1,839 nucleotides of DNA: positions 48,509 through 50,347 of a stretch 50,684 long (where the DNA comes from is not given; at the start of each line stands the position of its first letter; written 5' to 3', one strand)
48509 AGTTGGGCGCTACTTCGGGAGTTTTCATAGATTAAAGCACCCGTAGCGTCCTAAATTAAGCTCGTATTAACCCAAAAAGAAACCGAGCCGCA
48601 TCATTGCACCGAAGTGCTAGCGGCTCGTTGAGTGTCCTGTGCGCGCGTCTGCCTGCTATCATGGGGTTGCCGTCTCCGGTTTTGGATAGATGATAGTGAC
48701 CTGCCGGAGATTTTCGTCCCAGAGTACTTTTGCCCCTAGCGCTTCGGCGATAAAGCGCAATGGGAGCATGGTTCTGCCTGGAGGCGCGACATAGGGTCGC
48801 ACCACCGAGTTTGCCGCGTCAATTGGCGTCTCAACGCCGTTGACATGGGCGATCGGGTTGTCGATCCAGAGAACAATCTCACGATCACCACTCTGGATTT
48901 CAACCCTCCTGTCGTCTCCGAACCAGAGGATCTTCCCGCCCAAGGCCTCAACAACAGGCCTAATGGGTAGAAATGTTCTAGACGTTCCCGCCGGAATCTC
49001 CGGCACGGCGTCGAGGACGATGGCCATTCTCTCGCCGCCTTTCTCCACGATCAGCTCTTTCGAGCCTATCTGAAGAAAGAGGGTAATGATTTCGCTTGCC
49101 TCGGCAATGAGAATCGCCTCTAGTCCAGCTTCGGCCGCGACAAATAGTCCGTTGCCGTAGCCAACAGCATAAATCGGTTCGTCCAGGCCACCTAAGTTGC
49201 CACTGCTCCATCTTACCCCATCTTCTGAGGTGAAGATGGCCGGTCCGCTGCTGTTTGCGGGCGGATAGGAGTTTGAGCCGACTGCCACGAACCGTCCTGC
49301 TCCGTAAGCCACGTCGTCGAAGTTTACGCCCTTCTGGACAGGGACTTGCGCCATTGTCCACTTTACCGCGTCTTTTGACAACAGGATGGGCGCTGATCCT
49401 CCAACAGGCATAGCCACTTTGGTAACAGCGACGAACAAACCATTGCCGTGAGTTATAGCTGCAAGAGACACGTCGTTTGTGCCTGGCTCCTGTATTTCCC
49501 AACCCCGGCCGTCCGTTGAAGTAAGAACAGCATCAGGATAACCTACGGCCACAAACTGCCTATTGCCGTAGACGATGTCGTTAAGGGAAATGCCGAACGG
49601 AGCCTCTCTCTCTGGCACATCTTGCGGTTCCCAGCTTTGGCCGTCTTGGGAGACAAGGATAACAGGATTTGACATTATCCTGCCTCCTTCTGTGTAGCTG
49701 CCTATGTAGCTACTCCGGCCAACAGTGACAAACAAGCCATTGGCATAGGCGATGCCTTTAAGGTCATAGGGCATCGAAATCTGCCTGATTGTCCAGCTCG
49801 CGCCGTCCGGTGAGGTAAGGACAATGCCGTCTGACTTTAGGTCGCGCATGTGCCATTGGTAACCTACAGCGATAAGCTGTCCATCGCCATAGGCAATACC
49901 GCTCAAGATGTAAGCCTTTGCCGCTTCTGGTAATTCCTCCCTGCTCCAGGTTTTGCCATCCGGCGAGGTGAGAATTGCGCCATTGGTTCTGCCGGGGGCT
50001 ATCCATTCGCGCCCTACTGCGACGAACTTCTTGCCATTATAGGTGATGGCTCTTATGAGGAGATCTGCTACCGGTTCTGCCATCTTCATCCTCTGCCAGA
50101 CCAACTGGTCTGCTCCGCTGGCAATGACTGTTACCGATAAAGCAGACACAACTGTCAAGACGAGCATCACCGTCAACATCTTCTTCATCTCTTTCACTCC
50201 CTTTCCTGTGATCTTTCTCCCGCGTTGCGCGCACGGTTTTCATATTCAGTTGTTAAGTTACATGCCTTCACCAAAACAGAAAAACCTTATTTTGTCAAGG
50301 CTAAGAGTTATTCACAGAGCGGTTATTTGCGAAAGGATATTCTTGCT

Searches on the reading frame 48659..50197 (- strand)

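Call 66: search_protein_families(library=pfam, proteins=[window:48659-50197:-])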
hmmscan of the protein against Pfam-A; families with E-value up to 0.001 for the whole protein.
window:48659-50197:- (512 aa): 1 family
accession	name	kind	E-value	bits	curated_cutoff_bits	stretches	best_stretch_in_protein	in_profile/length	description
PF07833.16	Cu_amine_oxidN1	-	2.4e-24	85.8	24.2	1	395-502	9-108/108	Copper amine oxidase N-terminal domain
